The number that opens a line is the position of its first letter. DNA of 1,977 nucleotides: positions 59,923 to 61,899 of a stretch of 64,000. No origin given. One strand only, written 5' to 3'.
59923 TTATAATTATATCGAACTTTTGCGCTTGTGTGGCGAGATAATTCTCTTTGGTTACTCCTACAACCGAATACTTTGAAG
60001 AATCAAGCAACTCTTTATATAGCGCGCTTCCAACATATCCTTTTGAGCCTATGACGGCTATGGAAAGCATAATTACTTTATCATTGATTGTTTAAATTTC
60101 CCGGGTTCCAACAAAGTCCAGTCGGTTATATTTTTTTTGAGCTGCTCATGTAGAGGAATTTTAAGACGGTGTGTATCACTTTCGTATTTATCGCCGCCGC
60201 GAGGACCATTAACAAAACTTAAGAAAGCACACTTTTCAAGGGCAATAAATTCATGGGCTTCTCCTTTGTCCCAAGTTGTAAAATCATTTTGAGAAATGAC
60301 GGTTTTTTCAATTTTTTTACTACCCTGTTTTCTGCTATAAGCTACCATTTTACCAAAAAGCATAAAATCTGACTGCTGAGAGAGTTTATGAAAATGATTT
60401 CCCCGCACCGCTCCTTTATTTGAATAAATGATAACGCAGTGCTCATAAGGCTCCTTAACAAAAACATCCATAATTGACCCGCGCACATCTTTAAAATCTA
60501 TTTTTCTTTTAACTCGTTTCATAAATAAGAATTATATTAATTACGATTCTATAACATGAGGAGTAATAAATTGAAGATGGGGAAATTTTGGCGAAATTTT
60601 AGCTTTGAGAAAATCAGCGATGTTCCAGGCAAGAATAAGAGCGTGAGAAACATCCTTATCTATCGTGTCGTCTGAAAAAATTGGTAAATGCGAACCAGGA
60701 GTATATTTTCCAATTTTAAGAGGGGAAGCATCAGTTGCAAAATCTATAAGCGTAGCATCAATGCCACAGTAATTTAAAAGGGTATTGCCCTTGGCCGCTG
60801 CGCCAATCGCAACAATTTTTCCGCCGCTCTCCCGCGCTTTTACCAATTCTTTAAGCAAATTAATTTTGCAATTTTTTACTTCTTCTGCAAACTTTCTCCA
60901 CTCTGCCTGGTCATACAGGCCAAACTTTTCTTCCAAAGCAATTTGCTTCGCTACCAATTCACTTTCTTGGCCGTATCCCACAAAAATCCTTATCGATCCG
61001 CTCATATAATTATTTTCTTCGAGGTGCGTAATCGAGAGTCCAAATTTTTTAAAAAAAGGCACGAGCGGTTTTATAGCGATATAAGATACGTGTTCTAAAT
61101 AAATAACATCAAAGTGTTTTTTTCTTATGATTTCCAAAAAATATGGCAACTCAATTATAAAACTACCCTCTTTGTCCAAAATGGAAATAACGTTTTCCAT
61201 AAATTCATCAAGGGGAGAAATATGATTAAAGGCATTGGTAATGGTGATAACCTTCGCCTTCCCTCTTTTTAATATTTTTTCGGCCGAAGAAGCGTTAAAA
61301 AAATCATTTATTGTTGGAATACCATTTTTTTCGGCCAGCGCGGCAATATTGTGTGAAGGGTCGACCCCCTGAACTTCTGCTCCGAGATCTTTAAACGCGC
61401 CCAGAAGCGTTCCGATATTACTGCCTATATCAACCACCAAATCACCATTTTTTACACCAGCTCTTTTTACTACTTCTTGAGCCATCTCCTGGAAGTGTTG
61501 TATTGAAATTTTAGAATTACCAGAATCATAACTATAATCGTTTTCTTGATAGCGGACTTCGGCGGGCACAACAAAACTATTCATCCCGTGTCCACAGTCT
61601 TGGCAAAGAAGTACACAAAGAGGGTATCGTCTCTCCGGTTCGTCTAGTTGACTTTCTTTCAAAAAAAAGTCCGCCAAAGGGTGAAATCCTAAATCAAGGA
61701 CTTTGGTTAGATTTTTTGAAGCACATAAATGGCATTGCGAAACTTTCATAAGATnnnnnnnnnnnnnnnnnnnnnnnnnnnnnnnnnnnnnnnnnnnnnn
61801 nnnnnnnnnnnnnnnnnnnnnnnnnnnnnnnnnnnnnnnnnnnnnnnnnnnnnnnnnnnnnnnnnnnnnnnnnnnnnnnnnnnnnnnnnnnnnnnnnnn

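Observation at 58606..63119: Deoxy/branched-sugar module: GMD-like 4,6-dehydratase, three small cupins, a second TylCIII-like C-methyltransferase, an RmlD-like reductase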

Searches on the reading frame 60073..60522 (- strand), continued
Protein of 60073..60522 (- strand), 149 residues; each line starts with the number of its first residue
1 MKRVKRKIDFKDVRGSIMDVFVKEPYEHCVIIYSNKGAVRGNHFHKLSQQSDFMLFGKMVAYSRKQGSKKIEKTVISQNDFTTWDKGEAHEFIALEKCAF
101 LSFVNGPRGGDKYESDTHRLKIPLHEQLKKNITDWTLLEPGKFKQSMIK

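Call 75: find_encoding_contigs(protein=P0218, flank=6000, max_places=1)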
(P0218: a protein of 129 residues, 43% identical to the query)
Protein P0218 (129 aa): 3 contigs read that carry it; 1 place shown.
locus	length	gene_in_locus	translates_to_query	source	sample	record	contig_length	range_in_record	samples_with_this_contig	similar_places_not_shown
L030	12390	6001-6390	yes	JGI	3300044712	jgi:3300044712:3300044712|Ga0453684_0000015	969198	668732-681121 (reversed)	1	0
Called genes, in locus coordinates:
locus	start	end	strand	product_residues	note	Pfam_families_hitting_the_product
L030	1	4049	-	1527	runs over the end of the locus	PF21075:GDH_ACT1, PF21073:GDH_HM1, PF21076:GDH_ACT2, PF21079:GDH_HM2, PF21077:GDH_ACT3, PF21078:GDH_HM3, PF05088:Bac_GDH_CD, PF21074:GDH_C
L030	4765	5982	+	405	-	PF08421:Methyltransf_13, PF13489:Methyltransf_23, PF08241:Methyltransf_11 (weak), PF08242:Methyltransf_12 (weak), PF13649:Methyltransf_25 (weak), PF08484:Methyltransf_14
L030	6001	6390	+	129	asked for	PF14667:Polysacc_synt_C (weak)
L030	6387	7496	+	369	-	PF01041:DegT_DnrJ_EryC1, PF00155:Aminotran_1_2 (weak)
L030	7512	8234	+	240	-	PF13641:Glyco_tranf_2_3, PF00535:Glycos_transf_2, PF10111:Glyco_tranf_2_2 (weak)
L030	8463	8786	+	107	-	-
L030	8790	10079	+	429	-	PF00860:Xan_ur_permease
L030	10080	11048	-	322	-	PF01073:3Beta_HSD, PF01370:Epimerase, PF02719:Polysacc_synt_2, PF04321:RmlD_sub_bind, PF05368:NmrA (faint), PF13460:NAD_binding_10, PF16363:GDP_Man_Dehyd, PF07993:NAD_binding_4 (weak)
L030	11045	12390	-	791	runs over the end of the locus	PF13439:Glyco_transf_4, PF13477:Glyco_trans_4_2, PF13579:Glyco_trans_4_4, PF20706:GT4-conflict, PF00534:Glycos_transf_1, PF13692:Glyco_trans_1_4, PF13439:Glyco_transf_4, PF13579:Glyco_trans_4_4, +3 more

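Call 76: find_encoding_contigs(protein=P0210, flank=6000, max_places=1)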
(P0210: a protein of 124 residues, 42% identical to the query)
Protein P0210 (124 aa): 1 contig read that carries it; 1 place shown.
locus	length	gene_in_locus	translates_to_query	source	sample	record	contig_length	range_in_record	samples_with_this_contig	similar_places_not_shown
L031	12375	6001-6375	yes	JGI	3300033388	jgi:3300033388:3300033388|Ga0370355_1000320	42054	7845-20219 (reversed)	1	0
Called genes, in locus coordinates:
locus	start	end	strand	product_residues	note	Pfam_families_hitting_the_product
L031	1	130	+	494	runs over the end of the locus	-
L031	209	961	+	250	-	PF09834:DUF2061 (faint), PF01467:CTP_transf_like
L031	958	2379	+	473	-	-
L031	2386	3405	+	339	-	PF13439:Glyco_transf_4 (weak), PF00534:Glycos_transf_1, PF13692:Glyco_trans_1_4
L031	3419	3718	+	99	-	-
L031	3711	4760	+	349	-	PF01370:Epimerase, PF16363:GDP_Man_Dehyd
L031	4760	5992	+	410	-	PF08421:Methyltransf_13, PF13489:Methyltransf_23, PF08484:Methyltransf_14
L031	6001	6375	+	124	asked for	PF14667:Polysacc_synt_C, PF07883:Cupin_2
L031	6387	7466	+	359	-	PF01041:DegT_DnrJ_EryC1, PF00155:Aminotran_1_2, PF01212:Beta_elim_lyase (faint)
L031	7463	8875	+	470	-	PF01555:N6_N4_Mtase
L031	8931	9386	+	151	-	-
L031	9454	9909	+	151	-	PF00293:NUDIX, PF14815:NUDIX_4 (weak)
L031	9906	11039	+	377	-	PF13439:Glyco_transf_4, PF00534:Glycos_transf_1, PF13692:Glyco_trans_1_4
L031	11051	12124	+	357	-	PF13353:Fer4_12 (weak), PF04055:Radical_SAM, PF13186:SPASM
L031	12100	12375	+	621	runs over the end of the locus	PF09971:DUF2206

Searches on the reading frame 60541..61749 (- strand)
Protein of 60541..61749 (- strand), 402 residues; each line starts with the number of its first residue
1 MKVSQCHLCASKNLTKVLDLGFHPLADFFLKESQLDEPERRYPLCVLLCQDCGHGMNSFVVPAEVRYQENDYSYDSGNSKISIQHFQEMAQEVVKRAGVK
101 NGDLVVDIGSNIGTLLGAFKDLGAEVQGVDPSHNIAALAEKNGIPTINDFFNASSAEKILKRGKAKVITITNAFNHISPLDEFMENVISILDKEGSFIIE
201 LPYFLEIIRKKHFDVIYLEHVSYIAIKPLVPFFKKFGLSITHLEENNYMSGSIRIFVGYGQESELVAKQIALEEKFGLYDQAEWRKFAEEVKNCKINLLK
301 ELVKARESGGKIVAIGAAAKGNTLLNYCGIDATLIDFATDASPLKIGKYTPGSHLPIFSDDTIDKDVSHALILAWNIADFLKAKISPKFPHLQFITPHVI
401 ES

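Call 4: search_protein_families(library=pfam, proteins=[window:60541-61749:-], max_evalue=0.01)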
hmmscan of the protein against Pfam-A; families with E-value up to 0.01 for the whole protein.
window:60541-61749:- (402 aa): 8 families
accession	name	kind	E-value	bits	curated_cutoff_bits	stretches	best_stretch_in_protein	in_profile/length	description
PF08484.17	Methyltransf_14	-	6.7e-37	127.2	23.5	1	251-384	5-144/160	C-methyltransferase C-terminal domain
PF08421.16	Methyltransf_13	-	4.4e-16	59.2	31.3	1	6-67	1-62/62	Putative zinc binding domain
PF13489.12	Methyltransf_23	-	3.7e-12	46.7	27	1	88-242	8-163/164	Methyltransferase domain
PF08241.18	Methyltransf_11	-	4.4e-07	30.9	21.2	1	106-199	1-95/95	Methyltransferase domain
PF08242.18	Methyltransf_12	-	7.1e-06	27.1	30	1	106-196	1-97/98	Methyltransferase domain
PF13649.12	Methyltransf_25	-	7.5e-06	27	27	1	105-195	1-97/97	Methyltransferase domain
PF13847.12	Methyltransf_31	-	0.00086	19.4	27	1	102-210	4-124/145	Methyltransferase domain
PF00107.32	ADH_zinc_N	-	0.0066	16.8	31.8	0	120-197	11-85/129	Zinc-binding dehydrogenase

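Call 5: search_protein_families(library=ncbifam, proteins=[window:60541-61749:-], max_evalue=0.1)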
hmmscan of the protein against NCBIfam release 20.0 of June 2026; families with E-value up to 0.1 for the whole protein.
window:60541-61749:- (402 aa): 11 families
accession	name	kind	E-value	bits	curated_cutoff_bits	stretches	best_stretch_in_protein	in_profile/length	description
TIGR01983.1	UbiG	equivalog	5e-07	29.2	102.95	1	98-199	46-151/228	bifunctional 2-polyprenyl-6-hydroxyphenol methylase/3-demethylubiquinol 3-O-methyltransferase UbiG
NF043040.1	corrin_prot_MT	hypoth_equivalog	7.8e-07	28.7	180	1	73-199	14-147/216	corrinoid protein-associated methyltransferase CpaM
NF001244.0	PRK00216.1-5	equivalog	2e-06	27.3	216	1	73-266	20-210/236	bifunctional demethylmenaquinone methyltransferase/2-methoxy-6-polyprenyl-1,4-benzoquinol methylase UbiE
TIGR01934.1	MenG_MenH_UbiE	subfamily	1.9e-05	24.1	158.35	1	73-256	11-188/223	ubiquinone/menaquinone biosynthesis methyltransferase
TIGR02752.1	MenG_heptapren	equivalog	0.00021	20.9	419.85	1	71-141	15-88/231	demethylmenaquinone methyltransferase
NF045667.1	MTase_DVU1556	equivalog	0.00038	20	155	1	89-199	10-119/213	DVU_1556 family methyltransferase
NF001243.0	PRK00216.1-4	equivalog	0.0021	17.4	235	1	70-141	16-90/237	demethylmenaquinone methyltransferase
NF000468.1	Erm37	exception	0.015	15.3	350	1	86-131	17-62/179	23S rRNA (adenine(2058)-N(6))-methyltransferase Erm(37)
NF041537.1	ArsM_AhpD_UU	exception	0.062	12.1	510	1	99-199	74-180/345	arsenite methyltransferase/AhpD domain selenoprotein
NF000058.2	Erm41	exception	0.064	13.2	350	0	88-130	18-60/173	23S rRNA (adenine(2058)-N(6))-methyltransferase Erm(41)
NF004814.0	PRK06164.1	equivalog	0.094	11.3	677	0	51-96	490-536/540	acyl-CoA synthetase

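Call 12: search_solved_structures(query=window:60541-61749:-, max_evalue=0.001)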
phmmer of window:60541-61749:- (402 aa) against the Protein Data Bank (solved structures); distinct sequences matched with E-value up to 0.001: 10.
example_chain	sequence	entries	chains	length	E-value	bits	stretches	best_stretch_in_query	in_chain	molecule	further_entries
4rv9_A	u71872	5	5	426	6.7e-74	252.6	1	3-389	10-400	D-mycarose 3-C-methyltransferase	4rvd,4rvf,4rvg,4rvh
5t64_A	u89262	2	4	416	8.9e-53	183.1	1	4-384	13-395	Sugar 3-C-methyl transferase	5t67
5t6b_A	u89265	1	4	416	3e-51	178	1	4-384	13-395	Sugar 3-C-methyl transferase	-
3ndi_A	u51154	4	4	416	1.5e-49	172.4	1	5-384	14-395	Methyltransferase | TcaB9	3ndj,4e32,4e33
4e2y_A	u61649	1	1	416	4e-49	171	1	5-384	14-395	TcaB9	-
4e31_A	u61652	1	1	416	4.6e-49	170.8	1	5-384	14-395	TcaB9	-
4e2x_A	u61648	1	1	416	5.5e-49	170.6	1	5-384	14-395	TcaB9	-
4e2z_A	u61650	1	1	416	1.4e-48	169.2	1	5-384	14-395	TcaB9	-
4e2w_A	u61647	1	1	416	1.4e-48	169.2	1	5-384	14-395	TcaB9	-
4e30_A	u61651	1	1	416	3.7e-48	167.8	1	5-384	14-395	TcaB9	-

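Call 14: find_encoding_contigs(protein=window:60541-61749:-, flank=10000, max_places=6)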
Protein window:60541-61749:- (402 aa): 2 contigs read that carry it; 1 place shown.
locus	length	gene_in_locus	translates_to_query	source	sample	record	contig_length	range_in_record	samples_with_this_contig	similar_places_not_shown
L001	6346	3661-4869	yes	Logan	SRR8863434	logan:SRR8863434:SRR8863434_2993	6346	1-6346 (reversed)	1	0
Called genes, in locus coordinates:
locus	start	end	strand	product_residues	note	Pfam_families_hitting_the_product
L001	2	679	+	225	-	?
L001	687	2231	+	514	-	PF26314:MptA_B_family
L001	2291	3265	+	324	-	PF01370:Epimerase, PF04321:RmlD_sub_bind, PF16363:GDP_Man_Dehyd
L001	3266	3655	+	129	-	PF19480:DUF6016 (weak)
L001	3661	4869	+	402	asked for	PF08421:Methyltransf_13, PF13489:Methyltransf_23, PF08241:Methyltransf_11 (weak), PF08242:Methyltransf_12 (faint), PF13649:Methyltransf_25 (faint), PF08484:Methyltransf_14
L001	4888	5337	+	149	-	-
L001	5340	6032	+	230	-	PF01370:Epimerase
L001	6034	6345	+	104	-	?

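Call 58: search_solved_structures(query=window:60541-61749:-, max_evalue=1e-40, show_alignments=4)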
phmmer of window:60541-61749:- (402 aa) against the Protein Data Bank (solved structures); distinct sequences matched with E-value up to 1e-40: 10.
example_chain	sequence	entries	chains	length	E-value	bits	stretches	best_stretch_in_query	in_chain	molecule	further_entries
4rv9_A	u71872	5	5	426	6.7e-74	252.6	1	3-389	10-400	D-mycarose 3-C-methyltransferase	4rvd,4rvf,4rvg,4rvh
5t64_A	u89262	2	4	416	8.9e-53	183.1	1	4-384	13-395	Sugar 3-C-methyl transferase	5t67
5t6b_A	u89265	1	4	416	3e-51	178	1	4-384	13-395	Sugar 3-C-methyl transferase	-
3ndi_A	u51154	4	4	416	1.5e-49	172.4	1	5-384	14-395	Methyltransferase | TcaB9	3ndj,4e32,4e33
4e2y_A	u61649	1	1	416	4e-49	171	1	5-384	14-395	TcaB9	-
4e31_A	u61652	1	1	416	4.6e-49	170.8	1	5-384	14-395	TcaB9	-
4e2x_A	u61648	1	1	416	5.5e-49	170.6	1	5-384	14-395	TcaB9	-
4e2z_A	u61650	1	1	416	1.4e-48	169.2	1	5-384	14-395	TcaB9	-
4e2w_A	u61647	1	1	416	1.4e-48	169.2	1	5-384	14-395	TcaB9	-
4e30_A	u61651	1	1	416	3.7e-48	167.8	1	5-384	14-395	TcaB9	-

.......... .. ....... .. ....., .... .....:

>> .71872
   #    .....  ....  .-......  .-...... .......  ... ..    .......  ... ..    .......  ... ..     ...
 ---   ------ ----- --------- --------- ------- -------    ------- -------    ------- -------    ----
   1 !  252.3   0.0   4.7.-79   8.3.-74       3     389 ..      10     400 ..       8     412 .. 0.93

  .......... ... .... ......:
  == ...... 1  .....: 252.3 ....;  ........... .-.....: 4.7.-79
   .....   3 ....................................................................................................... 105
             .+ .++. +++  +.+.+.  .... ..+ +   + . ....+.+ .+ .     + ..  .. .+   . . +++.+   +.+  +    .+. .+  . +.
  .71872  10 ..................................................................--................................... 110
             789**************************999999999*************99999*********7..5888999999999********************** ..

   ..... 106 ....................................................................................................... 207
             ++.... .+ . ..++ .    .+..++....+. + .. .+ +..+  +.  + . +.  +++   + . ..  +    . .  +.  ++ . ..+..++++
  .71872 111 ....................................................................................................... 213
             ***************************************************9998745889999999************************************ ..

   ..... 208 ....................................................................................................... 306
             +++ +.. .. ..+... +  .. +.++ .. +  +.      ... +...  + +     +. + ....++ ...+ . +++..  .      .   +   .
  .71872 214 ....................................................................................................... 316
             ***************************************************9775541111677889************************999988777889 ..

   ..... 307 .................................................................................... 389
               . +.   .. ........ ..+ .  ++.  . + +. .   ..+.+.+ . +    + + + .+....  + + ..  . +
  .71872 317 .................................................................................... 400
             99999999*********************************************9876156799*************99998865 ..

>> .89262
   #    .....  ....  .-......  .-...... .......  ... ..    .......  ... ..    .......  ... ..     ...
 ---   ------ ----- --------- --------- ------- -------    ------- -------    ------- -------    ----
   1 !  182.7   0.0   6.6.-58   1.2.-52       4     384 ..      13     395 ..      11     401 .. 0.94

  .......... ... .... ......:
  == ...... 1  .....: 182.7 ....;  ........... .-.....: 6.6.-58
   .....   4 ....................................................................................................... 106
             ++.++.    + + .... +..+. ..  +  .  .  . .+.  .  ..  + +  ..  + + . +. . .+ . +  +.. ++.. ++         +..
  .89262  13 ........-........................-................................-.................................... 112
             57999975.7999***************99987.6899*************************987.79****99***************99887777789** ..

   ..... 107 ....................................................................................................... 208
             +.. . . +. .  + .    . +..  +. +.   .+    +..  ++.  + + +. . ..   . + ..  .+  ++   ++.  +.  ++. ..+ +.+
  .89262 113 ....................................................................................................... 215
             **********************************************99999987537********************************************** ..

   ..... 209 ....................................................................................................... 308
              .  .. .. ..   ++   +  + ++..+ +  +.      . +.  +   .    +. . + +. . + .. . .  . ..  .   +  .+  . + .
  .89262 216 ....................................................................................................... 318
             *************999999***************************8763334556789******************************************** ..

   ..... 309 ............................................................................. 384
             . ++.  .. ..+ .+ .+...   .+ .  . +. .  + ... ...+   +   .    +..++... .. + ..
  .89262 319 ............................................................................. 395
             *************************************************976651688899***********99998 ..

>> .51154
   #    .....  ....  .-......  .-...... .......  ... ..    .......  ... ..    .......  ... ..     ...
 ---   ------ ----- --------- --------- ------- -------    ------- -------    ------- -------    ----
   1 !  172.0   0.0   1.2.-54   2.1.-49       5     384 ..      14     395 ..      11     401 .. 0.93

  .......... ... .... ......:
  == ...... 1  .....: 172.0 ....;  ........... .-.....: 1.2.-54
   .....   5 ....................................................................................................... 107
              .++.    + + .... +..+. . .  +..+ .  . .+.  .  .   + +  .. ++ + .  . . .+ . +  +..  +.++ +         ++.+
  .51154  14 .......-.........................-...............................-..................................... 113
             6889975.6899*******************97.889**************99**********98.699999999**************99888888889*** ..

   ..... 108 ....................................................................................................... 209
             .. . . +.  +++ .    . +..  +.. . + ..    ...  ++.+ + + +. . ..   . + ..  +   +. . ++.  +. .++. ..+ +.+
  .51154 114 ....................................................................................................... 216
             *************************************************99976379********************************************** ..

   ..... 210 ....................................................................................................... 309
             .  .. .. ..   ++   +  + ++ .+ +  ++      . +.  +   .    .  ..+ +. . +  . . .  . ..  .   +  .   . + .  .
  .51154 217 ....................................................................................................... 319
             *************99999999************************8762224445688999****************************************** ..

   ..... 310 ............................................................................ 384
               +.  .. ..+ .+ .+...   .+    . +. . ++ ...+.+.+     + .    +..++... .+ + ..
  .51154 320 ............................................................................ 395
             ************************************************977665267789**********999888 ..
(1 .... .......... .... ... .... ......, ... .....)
